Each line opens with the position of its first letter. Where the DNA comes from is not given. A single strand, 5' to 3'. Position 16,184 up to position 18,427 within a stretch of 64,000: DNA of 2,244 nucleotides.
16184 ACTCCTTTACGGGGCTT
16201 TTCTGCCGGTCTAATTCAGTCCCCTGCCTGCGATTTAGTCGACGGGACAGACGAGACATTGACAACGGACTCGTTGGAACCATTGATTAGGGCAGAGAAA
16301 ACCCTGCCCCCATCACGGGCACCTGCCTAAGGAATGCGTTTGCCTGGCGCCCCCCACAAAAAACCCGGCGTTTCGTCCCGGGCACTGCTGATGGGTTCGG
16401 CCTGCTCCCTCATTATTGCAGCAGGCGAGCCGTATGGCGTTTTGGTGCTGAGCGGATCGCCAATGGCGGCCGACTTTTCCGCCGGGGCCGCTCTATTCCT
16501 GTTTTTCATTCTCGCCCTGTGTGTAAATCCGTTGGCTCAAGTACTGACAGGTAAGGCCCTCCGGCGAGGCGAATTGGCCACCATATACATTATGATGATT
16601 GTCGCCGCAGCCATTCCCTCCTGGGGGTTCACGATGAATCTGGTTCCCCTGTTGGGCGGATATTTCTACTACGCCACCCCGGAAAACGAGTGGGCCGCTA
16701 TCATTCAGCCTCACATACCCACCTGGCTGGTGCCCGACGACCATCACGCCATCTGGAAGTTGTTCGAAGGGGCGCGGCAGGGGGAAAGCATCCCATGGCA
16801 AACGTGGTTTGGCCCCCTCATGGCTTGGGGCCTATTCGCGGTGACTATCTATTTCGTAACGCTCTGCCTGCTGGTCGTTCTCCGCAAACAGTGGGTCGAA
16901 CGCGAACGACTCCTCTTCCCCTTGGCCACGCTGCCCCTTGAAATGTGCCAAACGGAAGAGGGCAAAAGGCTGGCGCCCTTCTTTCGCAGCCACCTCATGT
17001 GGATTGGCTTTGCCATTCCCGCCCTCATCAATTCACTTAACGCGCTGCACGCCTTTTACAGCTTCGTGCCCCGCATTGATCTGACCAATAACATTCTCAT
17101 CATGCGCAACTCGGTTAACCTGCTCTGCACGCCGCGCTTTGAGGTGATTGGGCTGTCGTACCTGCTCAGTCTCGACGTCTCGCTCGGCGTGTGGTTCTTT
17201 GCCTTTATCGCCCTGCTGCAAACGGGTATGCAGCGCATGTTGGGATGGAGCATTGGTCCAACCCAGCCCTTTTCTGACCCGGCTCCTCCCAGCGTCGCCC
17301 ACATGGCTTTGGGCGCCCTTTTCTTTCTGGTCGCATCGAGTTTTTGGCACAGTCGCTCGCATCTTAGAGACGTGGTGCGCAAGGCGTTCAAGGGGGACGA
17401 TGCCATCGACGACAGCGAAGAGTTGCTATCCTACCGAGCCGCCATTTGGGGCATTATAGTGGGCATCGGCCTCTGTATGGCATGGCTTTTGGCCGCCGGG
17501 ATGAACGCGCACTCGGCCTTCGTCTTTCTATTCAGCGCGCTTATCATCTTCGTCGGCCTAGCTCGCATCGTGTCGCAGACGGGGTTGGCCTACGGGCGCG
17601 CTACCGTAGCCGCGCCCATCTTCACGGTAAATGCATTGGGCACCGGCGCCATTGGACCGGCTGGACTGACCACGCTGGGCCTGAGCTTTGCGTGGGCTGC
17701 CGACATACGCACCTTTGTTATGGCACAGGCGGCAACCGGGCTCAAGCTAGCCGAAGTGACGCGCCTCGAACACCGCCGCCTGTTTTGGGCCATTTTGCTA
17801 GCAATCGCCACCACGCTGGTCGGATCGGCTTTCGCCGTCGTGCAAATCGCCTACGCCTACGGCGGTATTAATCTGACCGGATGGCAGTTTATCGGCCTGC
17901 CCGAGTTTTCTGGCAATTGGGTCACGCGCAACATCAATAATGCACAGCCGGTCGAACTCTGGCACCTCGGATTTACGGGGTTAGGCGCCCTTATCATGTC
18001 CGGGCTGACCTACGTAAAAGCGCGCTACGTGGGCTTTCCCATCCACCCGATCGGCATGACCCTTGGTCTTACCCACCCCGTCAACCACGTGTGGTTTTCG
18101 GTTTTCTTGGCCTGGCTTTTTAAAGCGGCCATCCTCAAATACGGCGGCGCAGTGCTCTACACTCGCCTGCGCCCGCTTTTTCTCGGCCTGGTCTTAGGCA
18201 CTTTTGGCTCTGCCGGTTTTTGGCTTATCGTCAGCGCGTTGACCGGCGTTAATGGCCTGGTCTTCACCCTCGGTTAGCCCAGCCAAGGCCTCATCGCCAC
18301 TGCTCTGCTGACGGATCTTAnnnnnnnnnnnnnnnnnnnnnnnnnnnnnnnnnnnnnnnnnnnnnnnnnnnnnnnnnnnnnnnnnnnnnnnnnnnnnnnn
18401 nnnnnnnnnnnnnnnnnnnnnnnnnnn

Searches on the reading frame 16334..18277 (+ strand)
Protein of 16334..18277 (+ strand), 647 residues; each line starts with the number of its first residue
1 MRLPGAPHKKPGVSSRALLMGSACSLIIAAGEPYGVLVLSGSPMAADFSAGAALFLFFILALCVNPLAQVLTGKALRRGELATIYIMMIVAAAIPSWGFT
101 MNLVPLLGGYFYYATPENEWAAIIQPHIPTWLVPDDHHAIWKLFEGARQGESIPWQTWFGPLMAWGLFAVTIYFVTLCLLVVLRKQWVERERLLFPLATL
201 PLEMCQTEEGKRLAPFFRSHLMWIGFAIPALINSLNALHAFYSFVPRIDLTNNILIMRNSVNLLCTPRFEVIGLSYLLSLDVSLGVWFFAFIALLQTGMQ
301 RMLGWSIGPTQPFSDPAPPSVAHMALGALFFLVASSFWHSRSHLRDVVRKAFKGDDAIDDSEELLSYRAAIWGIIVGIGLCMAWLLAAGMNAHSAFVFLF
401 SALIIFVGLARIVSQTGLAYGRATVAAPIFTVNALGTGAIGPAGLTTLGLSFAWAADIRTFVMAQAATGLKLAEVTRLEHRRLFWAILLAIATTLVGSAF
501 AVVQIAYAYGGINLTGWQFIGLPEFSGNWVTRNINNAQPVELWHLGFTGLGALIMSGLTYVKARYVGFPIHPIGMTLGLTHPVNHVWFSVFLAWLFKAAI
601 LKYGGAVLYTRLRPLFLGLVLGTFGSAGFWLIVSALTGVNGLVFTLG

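Call 24: search_protein_families(library=pfam, proteins=[window:16334-18277:+], max_evalue=0.001)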
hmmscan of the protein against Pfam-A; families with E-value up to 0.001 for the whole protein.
window:16334-18277:+ (647 aa): 2 families
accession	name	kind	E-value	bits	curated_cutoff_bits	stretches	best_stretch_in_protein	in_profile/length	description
PF20581.3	DUF6785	-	6.1e-125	418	25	1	15-510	2-498/498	Family of unknown function (DUF6785)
PF20580.3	DUF6784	-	1.3e-24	86.8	26.4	1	546-639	2-95/101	Domain of unknown function (DUF6784)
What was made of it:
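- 16334..18277 (+): DUF6785/DUF6784 polytopic inner-membrane protein, read as the OPT-fold importer of the module (divergently transcribed). Pfam DUF6785 at 6e-125 (call 24).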

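Call 51: search_solved_structures(query=A5, max_evalue=5)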
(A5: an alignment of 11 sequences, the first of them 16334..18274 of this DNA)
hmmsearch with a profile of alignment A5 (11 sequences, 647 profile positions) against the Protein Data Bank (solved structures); distinct sequences matched with E-value up to 5: 0.
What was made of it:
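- On OPT transporter family (for DUF6785): There is no PDB sequence hit at E<=5 (call 51).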

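Call 67: find_homologous_proteins(query=window:16334-18274:+)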
Query window:16334-18274:+ (647 aa): 529 proteins with E <= 0.001 among 8000 candidates; the best 120 are listed.
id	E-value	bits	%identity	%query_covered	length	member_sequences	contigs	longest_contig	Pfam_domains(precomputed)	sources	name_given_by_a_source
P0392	0.0e+0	1339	95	97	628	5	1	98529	PF20580.4,PF20581.4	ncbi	-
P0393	0.0e+0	1209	83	98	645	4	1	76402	PF20580.4,PF20581.4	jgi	jgi:hypothetical protein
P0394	0.0e+0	1198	83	99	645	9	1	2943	PF20580.4,PF20581.4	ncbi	-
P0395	0.0e+0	1192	83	98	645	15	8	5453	PF20580.4,PF20581.4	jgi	jgi:hypothetical protein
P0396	0.0e+0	1187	82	99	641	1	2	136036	PF20580.4,PF20581.4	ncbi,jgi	-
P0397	0.0e+0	1181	83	98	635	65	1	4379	PF20580.4,PF20581.4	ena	-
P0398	0.0e+0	1101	74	99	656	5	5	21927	PF20580.4,PF20581.4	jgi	-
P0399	0.0e+0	1097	74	100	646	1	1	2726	PF20580.4,PF20581.4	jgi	jgi:hypothetical protein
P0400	0.0e+0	1094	75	99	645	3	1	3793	PF20580.4,PF20581.4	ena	-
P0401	0.0e+0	1085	72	99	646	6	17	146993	PF20580.4,PF20581.4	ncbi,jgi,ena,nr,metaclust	ncbi:MAG: hypothetical protein HOC74_40810 [Gemmatimonadetes bacterium]|nr:hypothetical protein [Gem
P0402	0.0e+0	1085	73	99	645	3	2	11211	PF20580.4,PF20581.4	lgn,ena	-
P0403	0.0e+0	1078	73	99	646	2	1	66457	PF20580.4,PF20581.4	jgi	jgi:hypothetical protein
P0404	0.0e+0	1078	73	100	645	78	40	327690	PF20580.4,PF20581.4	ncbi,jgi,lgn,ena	-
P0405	0.0e+0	1053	70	100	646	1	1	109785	PF20580.4,PF20581.4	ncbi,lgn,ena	-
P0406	0.0e+0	1030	69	99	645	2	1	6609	PF20580.4,PF20581.4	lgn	-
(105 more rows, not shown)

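Call 71: find_encoding_contigs(protein=P0401, flank=10000, max_places=1)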
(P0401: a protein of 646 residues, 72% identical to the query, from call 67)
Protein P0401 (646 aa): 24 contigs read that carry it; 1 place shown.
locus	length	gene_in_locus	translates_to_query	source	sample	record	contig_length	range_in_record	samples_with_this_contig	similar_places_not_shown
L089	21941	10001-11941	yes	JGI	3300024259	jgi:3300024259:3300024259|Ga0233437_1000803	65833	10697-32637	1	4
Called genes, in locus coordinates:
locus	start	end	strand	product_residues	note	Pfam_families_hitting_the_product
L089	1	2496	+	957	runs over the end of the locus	PF07494:Reg_prop (faint), PF08450:SGL (faint), PF07495:Y_Y_Y, PF07228:SpoIIE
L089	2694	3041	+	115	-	-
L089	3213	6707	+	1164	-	PF05547:Peptidase_M6, PF23414:Beta-prop_EML_2, PF24814:WD40_Prp19, PF25173:Beta-prop_WDR3_1st, PF25174:Beta-prop_THOC3, PF23381:Beta-prop_IFT122_1st, PF23393:Beta-prop_WDR90_POC16_2nd, PF24807:WD40_CDC20-Fz, +42 more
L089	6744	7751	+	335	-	PF23409:Beta-prop_EML, PF23414:Beta-prop_EML_2, PF24807:WD40_CDC20-Fz, PF24817:WD40_WDHD1_1st, PF25173:Beta-prop_WDR3_1st, PF25174:Beta-prop_THOC3, PF25175:Beta-prop_WDR5, PF23381:Beta-prop_IFT122_1st, +58 more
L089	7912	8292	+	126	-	-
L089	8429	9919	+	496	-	PF07221:GlcNAc_2-epim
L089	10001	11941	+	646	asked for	PF20581:DUF6785, PF20580:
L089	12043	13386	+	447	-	PF01547:SBP_bac_1, PF13416:SBP_bac_8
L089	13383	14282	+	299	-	PF00528:BPD_transp_1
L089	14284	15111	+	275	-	PF00528:BPD_transp_1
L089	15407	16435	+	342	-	PF00356:LacI, PF00532:Peripla_BP_1, PF13407:Peripla_BP_4 (weak), PF13377:Peripla_BP_3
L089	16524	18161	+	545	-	PF00754:F5_F8_type_C, PF22633:F5_F8_type_C_2, PF13585:CHU_C (weak), PF13860:FlgD_ig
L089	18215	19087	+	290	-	-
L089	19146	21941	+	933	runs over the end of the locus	-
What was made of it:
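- A distant family member sits in a locus ordered GlcNAc-2-epimerase-family gene, DUF6785, CUT1 ABC, LacI, CTD lectin, PorP-like barrel, B-like barrel (call 71). In L089 DUF6785 and an ABC importer occur together, so they are not strictly interchangeable (call 71).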

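Call 76: search_protein_families(library=pfam, proteins=[L089:18215-19084:+], max_evalue=1)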
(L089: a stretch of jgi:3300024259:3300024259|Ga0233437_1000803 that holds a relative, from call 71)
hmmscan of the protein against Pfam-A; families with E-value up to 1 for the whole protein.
L089:18215-19084:+ (290 aa): 1 family
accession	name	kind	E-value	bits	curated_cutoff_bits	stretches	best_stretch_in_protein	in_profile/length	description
PF03349.22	Toluene_X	-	0.064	12.2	29.7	1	23-83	13-74/421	Outer membrane protein transport protein (OMPP1/FadL/TodX)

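Call 77: predict_structure(alignment_id=A6)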
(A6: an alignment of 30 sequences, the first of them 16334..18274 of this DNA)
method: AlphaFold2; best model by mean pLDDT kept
length: 647 residues; sequences in the alignment: 30
mean_pLDDT: 87.3   pTM: 0.89
mean pLDDT of the five models: 87.3, 85.3, 84.4, 82.5, 80.3
residues with pLDDT >= 90: 359; 70-90: 243; 50-70: 25; < 50: 20
segments of 3 or more residues with pLDDT < 50: 1-8, 42-48, 645-647
pLDDT, mean of each block of 10 residues (from residue 1): 47 85 92 80 49 88 90 87 93 72 90 92 93 92 91 92 92 93 87 86 83 90 96 89 87 88 88 90 92 92 86 81 94 91 93 90 92 97 96 96 91 78 86 93 94 68 84 87 92 92 93 81 90 91 93 94 83 87 87 95 94 95 87 79 49
secondary structure, 60 per line:
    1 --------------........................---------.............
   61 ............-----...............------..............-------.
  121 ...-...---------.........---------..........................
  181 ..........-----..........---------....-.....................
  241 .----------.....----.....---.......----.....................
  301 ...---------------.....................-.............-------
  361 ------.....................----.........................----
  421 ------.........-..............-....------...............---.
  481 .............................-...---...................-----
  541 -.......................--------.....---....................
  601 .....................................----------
elements in order: H15-38 H48-72 H78-92 H99-112 H120-123 H137-145 H155-190 H196-205 H215-218 H220-241 E252-256 E261-265 H269-275 H280-303 H319-339 H341-353 H367-387 H392-416 H427-435 H437-450 H452-455 H462-476 H480-509 H517-535 H542-564 H573-577 H581-637
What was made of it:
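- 16334..18277 (+): The AF2 model has pLDDT 87 and pTM 0.89 (call 77).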

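Call 79: fold_search(model_id=the predicted structure, library=pdb)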
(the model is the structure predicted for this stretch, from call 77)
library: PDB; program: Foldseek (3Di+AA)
matches with E <= 10: 469; with E <= 0.001: 3
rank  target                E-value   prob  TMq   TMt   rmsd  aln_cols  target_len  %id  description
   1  7wst_A                6.9e-10  1.00  0.62  0.66   6.8       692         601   13  Cryo-EM structure of the barley Yellow stripe 1 transporter in complex with Fe(III)-DMA (released 2022-11-30)
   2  7wsr_A                2.3e-09  1.00  0.63  0.67   6.4       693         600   12  Cryo-EM structure of the barley Yellow stripe 1 transporter (released 2022-11-30)
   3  9g8j_C                4.5e-04  0.63  0.13  0.12  27.7       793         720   12  Structure of K+-dependent Na+-PPase from Thermotoga maritima in complex with zoledronate (released 2025-06-04)
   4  9g8j_A                6.0e-03  0.28  0.12  0.11  28.8       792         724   12  Structure of K+-dependent Na+-PPase from Thermotoga maritima in complex with zoledronate (released 2025-06-04)
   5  5lzr_A                6.3e-03  0.20  0.11  0.11  30.7       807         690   11  Crystal structure of Thermotoga maritima sodium pumping membrane integral pyrophosphatase in complex with tungstate an (released 2016-12-14)
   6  4av3_A                8.1e-03  0.16  0.10  0.10  28.8       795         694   12  Crystal structure of Thermotoga Maritima sodium pumping membrane integral pyrophosphatase with metal ions in active si (released 2012-08-08)
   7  9g8k_A                1.1e-02  0.20  0.11  0.11  26.2       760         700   12  Structure of K+-dependent Na+-PPase from Thermotoga maritima in complex with Ca2+ and Etidronate (released 2025-06-04)
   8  8b24_B                1.3e-02  0.23  0.13  0.13  26.0       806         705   11  Time-resolved structure of K+-dependent Na+-PPase from Thermotoga maritima 3600-seconds post reaction initiation with  (released 2024-01-17)
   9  6afy_A                1.9e-02  0.23  0.14  0.13  28.6       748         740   13  Proton pyrophosphatase-E225S mutant (released 2019-04-10)
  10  8b21_B                1.9e-02  0.16  0.12  0.11  28.7       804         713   11  Time-resolved structure of K+-dependent Na+-PPase from Thermotoga maritima 0-60-seconds post reaction initiation with  (released 2024-01-17)
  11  6afu_A                2.2e-02  0.20  0.12  0.11  28.6       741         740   13  Proton pyrophosphatase-L555M mutant (released 2019-04-10)
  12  6afw_A                3.1e-02  0.16  0.13  0.12  29.3       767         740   12  Proton pyrophosphatase-T228D mutant (released 2019-04-10)
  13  4a01_A                3.2e-02  0.23  0.14  0.13  28.5       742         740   12  Crystal Structure of the H-Translocating Pyrophosphatase (released 2012-03-28)
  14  9g8j_D                3.5e-02  0.13  0.11  0.11  28.5       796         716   14  Structure of K+-dependent Na+-PPase from Thermotoga maritima in complex with zoledronate (released 2025-06-04)
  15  7ytw_A                3.8e-02  0.28  0.14  0.17  21.1       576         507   10  Structural basis of vitamin C recognition and transport by mammalian SVCT1 transporter (released 2023-05-03)
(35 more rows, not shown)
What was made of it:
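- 16334..18277 (+): Best PDB fold match is barley Yellow Stripe 1, an OPT-family transporter (E 7e-10, TM 0.62-0.67, full length; call 79).
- On OPT transporter family (for DUF6785): Foldseek matches 7wst and 7wsr at E 7e-10 and 2e-9, probability 1.0, TM 0.62-0.67, on a model with pLDDT 87 (calls 77, 79).
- The DUF6785 model is confident and matches an OPT-family transporter over its full length (calls 77, 79).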
